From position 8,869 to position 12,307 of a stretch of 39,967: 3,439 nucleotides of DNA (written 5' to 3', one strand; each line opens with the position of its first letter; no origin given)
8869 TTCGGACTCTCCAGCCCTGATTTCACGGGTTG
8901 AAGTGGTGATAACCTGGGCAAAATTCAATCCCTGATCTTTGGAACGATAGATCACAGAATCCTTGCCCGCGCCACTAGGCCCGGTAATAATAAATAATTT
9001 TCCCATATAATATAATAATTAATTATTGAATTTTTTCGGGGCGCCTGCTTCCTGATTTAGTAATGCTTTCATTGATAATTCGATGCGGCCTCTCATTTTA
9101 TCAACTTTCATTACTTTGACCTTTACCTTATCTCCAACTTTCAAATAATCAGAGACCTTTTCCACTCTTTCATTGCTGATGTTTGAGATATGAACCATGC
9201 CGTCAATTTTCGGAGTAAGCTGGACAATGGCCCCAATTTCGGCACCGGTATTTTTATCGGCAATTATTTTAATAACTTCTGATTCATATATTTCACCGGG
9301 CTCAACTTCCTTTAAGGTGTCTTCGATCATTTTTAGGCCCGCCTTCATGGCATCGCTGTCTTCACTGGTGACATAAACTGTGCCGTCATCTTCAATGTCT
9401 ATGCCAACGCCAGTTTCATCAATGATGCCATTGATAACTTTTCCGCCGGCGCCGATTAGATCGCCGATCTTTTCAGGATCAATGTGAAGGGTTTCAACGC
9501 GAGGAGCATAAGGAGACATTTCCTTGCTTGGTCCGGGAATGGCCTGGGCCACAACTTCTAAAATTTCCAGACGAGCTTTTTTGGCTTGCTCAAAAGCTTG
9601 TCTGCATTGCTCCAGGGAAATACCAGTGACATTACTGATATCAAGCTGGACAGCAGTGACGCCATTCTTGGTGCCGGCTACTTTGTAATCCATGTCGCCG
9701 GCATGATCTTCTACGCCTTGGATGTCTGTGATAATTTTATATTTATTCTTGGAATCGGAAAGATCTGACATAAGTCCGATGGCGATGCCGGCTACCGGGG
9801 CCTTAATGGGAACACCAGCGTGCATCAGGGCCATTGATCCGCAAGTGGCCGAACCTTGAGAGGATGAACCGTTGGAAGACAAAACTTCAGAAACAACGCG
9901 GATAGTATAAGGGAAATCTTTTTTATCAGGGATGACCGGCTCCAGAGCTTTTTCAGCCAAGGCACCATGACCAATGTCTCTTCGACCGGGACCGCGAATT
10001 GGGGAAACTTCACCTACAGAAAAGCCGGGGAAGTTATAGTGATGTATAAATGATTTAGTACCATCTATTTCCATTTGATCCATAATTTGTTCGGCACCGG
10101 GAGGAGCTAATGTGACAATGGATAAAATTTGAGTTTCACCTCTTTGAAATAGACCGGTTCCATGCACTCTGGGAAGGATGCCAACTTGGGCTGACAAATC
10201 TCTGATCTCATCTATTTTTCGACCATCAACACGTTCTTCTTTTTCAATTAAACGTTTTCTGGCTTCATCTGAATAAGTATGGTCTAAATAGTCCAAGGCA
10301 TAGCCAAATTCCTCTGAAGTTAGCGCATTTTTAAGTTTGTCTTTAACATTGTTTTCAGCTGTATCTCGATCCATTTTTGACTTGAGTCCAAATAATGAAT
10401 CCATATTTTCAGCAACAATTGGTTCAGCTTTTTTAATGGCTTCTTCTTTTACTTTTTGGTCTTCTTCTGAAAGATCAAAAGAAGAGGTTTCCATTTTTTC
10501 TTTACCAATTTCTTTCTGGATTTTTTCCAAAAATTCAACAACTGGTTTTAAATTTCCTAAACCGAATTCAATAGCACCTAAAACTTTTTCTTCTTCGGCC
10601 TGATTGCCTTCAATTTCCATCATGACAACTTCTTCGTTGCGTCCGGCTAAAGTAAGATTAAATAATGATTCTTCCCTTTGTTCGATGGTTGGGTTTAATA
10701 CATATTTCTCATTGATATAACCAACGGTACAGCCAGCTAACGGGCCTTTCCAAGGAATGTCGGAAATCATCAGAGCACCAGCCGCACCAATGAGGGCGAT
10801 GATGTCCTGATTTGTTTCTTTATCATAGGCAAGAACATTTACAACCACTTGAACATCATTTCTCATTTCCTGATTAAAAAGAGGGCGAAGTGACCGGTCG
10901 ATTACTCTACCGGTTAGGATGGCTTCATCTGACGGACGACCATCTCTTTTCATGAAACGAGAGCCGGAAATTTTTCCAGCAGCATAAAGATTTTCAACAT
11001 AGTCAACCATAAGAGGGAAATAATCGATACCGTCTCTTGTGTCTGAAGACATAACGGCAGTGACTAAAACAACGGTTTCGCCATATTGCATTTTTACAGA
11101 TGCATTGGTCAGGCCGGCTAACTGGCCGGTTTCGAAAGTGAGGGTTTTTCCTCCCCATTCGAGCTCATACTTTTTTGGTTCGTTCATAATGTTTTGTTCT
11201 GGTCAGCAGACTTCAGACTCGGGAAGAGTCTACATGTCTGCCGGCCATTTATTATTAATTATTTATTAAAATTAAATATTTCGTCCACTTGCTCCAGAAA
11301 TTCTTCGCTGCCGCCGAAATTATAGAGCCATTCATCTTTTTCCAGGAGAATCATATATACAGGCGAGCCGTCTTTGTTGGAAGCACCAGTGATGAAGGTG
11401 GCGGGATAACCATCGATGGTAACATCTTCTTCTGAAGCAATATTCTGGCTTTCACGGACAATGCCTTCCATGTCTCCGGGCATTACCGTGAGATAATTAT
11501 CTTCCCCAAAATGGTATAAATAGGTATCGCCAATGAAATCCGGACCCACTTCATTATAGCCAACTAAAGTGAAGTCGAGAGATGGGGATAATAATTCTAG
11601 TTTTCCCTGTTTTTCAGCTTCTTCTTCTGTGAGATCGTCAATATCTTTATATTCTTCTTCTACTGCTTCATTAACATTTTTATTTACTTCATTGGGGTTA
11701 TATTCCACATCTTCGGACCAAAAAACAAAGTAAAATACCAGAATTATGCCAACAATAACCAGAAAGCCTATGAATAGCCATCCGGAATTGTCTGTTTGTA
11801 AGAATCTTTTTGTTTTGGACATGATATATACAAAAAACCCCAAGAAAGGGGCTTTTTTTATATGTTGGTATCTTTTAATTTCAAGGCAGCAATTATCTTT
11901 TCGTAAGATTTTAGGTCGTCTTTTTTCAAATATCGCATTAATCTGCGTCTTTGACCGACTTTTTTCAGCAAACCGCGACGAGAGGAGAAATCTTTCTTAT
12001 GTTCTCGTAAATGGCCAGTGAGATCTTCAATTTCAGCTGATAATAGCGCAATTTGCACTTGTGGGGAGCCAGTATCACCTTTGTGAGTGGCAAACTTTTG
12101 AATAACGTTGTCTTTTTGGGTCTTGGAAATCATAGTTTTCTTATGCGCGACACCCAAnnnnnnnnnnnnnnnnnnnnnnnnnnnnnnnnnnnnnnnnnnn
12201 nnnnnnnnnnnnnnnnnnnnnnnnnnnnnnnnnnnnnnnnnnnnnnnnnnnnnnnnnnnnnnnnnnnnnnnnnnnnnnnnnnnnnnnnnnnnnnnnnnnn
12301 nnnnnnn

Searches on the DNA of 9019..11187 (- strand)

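Call 23: search_rna_families(sources=[L001, L002, L003], threshold=gathering)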
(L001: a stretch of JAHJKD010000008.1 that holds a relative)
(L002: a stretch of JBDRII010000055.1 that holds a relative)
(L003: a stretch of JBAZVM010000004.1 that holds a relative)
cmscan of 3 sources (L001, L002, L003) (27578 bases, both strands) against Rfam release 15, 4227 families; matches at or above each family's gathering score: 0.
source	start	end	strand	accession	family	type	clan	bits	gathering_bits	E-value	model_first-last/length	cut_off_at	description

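Call 92: build_rna_model(alignment_id=A2)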
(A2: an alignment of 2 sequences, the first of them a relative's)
Model R1 built from alignment A2 (2 sequences, 86 columns); structure: RNAalifold consensus.
model positions 86; base pairs 25; branch points 0; effective number of sequences 1.19; information 0.661 bits per position. Calibrated on 0.2 Mb of random sequence (short: E-values are rough).
structure used (alignment columns):
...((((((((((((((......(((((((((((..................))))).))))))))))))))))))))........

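Call 93: search_with_rna_model(model_id=R1, sources=[window, L001, L002, L161, L162, L168, L003, L006, L008, L011, L013, L016, L017, L020, L024, L025, L026, L027, L031, L033, L036, L037, L038, L081, L082, L083, L084, L085, L087, L088, L090, L091, L108, L111, L112, L118, L141, L174, L175, L177], max_evalue=10, show_alignments=4)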
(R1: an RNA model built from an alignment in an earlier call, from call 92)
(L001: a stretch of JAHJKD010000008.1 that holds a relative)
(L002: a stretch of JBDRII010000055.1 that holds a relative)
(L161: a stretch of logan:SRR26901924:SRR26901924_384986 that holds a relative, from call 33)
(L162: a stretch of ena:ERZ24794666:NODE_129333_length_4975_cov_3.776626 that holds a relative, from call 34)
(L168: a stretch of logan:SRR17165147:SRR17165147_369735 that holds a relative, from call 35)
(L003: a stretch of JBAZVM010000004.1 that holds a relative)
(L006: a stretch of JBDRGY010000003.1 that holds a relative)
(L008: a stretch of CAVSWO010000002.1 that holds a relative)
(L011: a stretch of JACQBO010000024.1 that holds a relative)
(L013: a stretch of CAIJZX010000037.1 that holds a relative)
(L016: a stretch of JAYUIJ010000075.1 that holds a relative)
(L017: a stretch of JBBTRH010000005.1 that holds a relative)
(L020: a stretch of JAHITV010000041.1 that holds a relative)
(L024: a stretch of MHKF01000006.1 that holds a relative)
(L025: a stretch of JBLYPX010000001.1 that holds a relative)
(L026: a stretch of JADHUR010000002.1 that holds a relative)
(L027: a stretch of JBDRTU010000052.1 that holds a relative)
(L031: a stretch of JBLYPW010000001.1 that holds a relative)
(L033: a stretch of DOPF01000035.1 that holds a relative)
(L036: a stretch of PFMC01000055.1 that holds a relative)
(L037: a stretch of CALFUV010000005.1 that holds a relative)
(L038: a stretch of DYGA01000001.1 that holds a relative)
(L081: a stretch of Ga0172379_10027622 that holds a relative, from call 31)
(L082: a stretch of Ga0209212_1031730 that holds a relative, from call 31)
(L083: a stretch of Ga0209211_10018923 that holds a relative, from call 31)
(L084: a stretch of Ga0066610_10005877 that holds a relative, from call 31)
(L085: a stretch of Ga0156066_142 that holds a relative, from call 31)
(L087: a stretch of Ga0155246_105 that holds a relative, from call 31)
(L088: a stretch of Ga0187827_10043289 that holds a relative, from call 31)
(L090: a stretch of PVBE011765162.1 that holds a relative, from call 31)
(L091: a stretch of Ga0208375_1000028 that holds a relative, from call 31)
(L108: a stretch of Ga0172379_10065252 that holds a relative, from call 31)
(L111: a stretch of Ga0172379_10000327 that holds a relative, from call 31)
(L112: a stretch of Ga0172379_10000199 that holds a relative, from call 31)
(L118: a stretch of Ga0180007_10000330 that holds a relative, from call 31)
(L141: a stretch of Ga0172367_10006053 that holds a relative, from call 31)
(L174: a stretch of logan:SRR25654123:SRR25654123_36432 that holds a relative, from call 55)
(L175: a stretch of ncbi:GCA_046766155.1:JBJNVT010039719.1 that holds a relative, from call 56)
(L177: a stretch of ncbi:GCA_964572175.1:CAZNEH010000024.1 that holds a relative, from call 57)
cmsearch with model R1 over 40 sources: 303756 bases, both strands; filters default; matches with E-value up to 10: 5.
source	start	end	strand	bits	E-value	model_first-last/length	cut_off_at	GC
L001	2611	2696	+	106.4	4.1e-23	1-86/86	no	0.63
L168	2440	2521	+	99.8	1.6e-21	1-86/86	no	0.61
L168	2435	2516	-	28.5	0.00038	1-86/86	no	0.63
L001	2606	2691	-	23.7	0.0055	1-86/86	no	0.64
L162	1675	1744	+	16.2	0.37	1-86/86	no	0.54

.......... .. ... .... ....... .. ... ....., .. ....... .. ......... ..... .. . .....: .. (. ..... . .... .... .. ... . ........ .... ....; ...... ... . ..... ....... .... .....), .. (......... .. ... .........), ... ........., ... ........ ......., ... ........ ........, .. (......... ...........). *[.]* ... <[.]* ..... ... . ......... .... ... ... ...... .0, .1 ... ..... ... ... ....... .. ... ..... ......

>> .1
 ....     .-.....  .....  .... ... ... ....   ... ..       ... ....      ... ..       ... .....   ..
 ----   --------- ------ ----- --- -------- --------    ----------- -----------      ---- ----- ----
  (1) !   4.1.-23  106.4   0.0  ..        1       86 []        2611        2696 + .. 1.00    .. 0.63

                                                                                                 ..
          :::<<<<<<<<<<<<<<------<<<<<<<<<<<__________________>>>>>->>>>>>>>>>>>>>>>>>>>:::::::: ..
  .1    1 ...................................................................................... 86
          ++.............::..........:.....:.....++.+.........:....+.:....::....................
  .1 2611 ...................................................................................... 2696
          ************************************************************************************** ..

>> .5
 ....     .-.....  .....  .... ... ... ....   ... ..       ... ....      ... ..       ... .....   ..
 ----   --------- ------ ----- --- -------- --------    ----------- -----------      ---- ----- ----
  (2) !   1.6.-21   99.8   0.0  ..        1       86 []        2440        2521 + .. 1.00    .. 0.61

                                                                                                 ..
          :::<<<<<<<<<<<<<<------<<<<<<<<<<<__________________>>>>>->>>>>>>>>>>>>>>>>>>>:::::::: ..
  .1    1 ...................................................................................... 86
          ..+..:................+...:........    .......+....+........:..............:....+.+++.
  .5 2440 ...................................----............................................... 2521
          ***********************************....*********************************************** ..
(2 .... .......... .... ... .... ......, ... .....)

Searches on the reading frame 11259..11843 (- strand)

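Call 12: search_protein_families(library=pfam, proteins=[window:11259-11843:-], max_evalue=0.01)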
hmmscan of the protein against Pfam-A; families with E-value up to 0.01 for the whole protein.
window:11259-11843:- (194 aa): 2 families
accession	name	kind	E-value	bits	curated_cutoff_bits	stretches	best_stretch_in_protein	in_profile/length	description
PF11337.13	DUF3139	-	0.0034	18.4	27.3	1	22-79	5-61/83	Protein of unknown function (DUF3139)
PF05656.20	DUF805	-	0.0045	17.9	25.7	1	5-43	61-101/111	Protein of unknown function (DUF805)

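Call 45: search_protein_families(library=ncbifam, proteins=[window:11259-11843:-], max_evalue=0.01)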
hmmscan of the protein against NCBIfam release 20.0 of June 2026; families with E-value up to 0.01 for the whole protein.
window:11259-11843:- (194 aa): 0 families

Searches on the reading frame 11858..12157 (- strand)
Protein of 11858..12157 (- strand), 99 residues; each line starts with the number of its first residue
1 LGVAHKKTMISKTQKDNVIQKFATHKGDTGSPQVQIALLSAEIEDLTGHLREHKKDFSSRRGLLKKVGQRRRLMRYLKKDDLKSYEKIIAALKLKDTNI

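Call 12: search_protein_families(library=pfam, proteins=[window:11858-12157:-], max_evalue=0.01)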
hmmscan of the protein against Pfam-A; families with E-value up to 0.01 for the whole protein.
window:11858-12157:- (99 aa): 1 family
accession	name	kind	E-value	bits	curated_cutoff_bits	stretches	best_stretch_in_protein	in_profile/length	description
PF00312.27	Ribosomal_S15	-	2.1e-32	111.6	31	1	15-94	1-80/81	Ribosomal protein S15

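Call 31: find_related_loci(query=window:11858-12157:-, collection=metagenome_contigs, flank=2500)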
Query window:11858-12157:- (99 aa) in metagenome_contigs; peptide patterns used: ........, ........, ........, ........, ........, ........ (x = any residue, [..] = any of these).
594 stretches matched a pattern (row limit reached: there are more); 285 encode a relative of the query (tblastn E <= 1e-3); the best 80 are kept; 80 distinct loci.
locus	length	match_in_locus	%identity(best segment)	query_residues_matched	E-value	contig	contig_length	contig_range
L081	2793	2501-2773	78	7-97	2e-43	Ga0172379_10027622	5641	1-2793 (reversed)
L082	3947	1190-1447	65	9-94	3e-36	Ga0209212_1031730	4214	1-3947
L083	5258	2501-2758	65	9-94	3e-36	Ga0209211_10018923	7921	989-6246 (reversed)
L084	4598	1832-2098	64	7-95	1e-35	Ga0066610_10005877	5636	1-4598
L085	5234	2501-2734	69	8-85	4e-35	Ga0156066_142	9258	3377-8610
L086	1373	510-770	63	8-94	1e-35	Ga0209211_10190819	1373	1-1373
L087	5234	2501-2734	69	8-85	4e-35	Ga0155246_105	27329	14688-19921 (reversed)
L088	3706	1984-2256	60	7-97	3e-33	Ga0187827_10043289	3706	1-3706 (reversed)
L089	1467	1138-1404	60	9-97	4e-33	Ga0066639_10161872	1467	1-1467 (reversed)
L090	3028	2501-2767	60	7-95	1e-31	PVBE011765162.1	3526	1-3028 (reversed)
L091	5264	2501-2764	58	8-95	2e-30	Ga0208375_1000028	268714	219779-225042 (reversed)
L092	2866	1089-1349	59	9-95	2e-30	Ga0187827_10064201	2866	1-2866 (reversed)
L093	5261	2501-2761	59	9-95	2e-30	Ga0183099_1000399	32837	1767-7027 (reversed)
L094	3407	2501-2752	63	13-96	4e-30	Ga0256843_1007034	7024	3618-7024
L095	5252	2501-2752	60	6-89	6e-30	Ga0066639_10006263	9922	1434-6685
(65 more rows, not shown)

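Call 32: find_homologous_proteins(query=window:11858-12157:-, max_evalue=1e-20)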
Query window:11858-12157:- (99 aa): 1637 proteins with E <= 1e-20 among 2406 candidates; the best 120 are listed.
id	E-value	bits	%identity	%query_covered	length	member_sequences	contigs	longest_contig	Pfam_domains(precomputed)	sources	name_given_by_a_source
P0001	6.9e-56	204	100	100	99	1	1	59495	PF00312.28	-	-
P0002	2.6e-50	186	100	92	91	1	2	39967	PF00312.28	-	-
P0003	1.8e-47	177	93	92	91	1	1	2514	PF00312.28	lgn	-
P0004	2.1e-43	164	87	92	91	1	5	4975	PF00312.28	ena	-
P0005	5.1e-43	163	86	92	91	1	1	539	PF00312.28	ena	-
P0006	8.7e-42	159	84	92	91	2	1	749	PF00312.28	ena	-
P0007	1.3e-41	158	82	92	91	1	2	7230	PF00312.28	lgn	-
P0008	1.0e-40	155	76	100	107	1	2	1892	PF00312.28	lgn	-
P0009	7.4e-40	153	81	92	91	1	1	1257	PF00312.28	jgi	-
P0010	2.4e-39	151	79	92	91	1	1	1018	PF00312.28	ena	-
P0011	7.7e-39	149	79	92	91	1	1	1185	PF00312.28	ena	-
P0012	1.1e-38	149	78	92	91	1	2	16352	PF00312.28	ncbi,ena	ncbi:MAG: 30S ribosomal protein S15 [Patescibacteria group bacterium]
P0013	1.4e-38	149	79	92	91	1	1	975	PF00312.28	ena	-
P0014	2.8e-38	148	77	92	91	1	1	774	PF00312.28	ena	-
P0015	2.1e-37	145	81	89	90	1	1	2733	PF00312.28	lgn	-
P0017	2.3e-37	145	80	90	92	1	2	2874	PF00312.28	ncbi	-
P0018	3.0e-37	144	80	90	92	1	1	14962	PF00312.28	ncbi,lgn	-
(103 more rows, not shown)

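Call 33: find_encoding_contigs(protein=P0003, flank=3000, max_places=5)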
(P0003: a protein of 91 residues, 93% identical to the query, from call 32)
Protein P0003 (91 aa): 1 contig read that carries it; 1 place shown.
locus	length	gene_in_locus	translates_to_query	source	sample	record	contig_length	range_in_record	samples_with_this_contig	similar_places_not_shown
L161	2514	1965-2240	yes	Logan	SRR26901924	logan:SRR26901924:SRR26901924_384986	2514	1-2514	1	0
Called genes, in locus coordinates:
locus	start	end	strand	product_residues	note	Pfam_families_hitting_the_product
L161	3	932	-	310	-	?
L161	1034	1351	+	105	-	-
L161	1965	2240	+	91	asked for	PF00312:Ribosomal_S15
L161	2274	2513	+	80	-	?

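Call 34: find_encoding_contigs(protein=P0004, flank=3000, max_places=6)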
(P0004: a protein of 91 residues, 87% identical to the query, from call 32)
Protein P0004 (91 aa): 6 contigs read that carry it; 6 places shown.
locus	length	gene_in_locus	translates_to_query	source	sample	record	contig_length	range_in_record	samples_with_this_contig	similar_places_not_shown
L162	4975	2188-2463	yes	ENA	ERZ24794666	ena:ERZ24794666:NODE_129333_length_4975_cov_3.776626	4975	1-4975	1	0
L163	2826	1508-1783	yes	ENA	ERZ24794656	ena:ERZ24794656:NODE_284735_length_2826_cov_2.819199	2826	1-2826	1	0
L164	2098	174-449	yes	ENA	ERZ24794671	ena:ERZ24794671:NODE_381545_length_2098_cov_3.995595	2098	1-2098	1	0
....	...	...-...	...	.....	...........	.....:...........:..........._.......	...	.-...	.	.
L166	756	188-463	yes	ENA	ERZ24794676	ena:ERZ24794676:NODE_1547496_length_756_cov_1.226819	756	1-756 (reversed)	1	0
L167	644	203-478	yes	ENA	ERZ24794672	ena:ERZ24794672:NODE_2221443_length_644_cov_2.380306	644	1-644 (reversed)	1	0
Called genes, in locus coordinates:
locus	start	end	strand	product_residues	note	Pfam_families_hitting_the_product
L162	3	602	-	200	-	?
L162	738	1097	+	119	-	-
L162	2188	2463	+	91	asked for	PF00312:Ribosomal_S15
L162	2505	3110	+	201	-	-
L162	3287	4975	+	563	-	?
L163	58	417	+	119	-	-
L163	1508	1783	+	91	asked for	PF00312:Ribosomal_S15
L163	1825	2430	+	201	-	-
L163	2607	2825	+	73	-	?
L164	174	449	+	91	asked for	PF00312:Ribosomal_S15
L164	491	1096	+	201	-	-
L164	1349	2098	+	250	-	?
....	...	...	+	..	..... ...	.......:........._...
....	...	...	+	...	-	?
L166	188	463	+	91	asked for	PF00312:Ribosomal_S15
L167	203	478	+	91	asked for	PF00312:Ribosomal_S15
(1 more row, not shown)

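Call 35: find_encoding_contigs(protein=P0007, flank=3000, max_places=5)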
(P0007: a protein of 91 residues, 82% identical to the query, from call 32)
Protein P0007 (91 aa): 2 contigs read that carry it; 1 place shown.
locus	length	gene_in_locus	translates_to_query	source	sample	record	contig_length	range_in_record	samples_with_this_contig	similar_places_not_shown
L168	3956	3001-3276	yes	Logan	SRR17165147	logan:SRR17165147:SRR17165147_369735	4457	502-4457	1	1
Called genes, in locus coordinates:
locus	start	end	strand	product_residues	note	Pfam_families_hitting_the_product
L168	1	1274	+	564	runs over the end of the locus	PF01229:Glyco_hydro_39, PF02449:Glyco_hydro_42 (weak), PF11790:Glyco_hydro_cc (weak)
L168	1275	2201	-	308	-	PF02899:Phage_int_SAM_1, PF13102:Phage_int_SAM_5 (weak), PF13495:Phage_int_SAM_4 (weak), PF00589:Phage_integrase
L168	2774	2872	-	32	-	-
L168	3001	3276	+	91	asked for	PF00312:Ribosomal_S15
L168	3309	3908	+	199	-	-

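Call 47: find_encoding_contigs(protein=P0002, flank=3000, max_places=5)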
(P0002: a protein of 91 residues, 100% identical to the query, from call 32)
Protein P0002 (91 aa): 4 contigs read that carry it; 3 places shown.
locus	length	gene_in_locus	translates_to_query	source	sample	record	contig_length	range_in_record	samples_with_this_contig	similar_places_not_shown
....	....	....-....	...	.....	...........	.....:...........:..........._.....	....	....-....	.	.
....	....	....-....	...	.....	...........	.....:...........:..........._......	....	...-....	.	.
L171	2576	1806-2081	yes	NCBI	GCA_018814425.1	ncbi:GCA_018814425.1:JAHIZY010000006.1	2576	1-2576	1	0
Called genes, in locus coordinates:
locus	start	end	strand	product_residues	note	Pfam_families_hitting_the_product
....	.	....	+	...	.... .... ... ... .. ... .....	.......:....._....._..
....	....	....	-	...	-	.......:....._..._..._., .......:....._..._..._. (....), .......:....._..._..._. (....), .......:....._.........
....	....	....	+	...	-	-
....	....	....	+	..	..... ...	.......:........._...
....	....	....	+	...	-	-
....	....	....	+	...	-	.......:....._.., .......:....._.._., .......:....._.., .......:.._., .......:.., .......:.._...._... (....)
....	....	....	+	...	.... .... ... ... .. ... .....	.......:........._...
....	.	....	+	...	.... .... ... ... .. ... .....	?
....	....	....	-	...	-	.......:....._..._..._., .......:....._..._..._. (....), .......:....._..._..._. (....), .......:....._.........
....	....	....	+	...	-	-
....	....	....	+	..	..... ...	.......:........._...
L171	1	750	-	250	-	PF13102:Phage_int_SAM_5 (weak), PF13495:Phage_int_SAM_4 (weak), PF02899:Phage_int_SAM_1, PF00589:Phage_integrase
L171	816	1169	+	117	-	-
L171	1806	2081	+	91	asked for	PF00312:Ribosomal_S15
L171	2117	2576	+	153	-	?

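Call 54: find_encoding_contigs(protein=P0008, flank=2500, max_places=3)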
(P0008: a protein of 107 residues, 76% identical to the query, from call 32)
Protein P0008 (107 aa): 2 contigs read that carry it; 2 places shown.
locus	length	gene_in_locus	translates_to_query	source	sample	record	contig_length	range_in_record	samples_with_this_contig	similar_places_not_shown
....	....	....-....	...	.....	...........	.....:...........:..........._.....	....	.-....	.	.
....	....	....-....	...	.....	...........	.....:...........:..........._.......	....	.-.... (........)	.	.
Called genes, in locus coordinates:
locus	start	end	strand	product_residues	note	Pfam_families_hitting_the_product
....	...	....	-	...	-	-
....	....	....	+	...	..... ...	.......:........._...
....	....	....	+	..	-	?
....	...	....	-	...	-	-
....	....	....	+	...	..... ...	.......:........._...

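Call 55: find_encoding_contigs(protein=P0015, flank=2500, max_places=3)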
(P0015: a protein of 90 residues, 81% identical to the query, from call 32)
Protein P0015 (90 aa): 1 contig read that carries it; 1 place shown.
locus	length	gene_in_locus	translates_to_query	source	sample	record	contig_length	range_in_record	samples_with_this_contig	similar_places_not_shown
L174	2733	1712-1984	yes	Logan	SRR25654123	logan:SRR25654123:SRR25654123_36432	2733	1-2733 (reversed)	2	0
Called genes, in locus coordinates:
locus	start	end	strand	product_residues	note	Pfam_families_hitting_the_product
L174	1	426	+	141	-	?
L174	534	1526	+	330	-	PF13191:AAA_16 (weak), PF23569:NBD_SMAX1 (faint), PF13401:AAA_22 (weak), PF00004:AAA, PF07728:AAA_5 (weak), PF17871:AAA_lid_9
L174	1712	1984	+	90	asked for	PF00312:Ribosomal_S15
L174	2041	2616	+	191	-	-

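Call 56: find_encoding_contigs(protein=P0017, flank=2500, max_places=3)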
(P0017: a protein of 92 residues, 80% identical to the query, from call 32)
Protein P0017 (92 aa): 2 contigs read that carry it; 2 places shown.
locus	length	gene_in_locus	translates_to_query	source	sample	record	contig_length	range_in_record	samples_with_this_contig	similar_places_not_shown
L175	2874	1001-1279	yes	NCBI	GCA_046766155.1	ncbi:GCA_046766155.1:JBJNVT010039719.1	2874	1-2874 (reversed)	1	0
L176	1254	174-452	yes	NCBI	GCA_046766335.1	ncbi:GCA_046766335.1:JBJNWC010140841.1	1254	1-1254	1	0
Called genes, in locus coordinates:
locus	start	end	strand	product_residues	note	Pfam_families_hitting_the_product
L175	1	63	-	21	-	?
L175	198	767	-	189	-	-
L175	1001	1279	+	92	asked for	PF00312:Ribosomal_S15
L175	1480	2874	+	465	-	?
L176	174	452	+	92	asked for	PF00312:Ribosomal_S15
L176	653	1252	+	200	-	?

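Call 57: find_encoding_contigs(protein=P0018, flank=2500, max_places=3)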
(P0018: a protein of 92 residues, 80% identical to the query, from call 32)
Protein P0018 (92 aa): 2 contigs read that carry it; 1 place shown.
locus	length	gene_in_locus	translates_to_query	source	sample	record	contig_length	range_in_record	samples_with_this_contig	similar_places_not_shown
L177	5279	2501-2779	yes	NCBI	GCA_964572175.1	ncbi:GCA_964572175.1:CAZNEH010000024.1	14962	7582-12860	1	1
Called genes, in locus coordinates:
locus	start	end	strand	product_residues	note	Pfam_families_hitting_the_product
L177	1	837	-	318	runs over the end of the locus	PF02899:Phage_int_SAM_1, PF13102:Phage_int_SAM_5 (weak), PF13495:Phage_int_SAM_4 (weak), PF00589:Phage_integrase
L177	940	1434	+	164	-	-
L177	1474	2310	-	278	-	-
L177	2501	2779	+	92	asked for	PF00312:Ribosomal_S15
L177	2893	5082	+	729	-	PF01138:RNase_PH, PF03725:RNase_PH_C (weak), PF01138:RNase_PH, PF00013:KH_1, PF00575:S1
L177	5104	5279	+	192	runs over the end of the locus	PF00625:Guanylate_kin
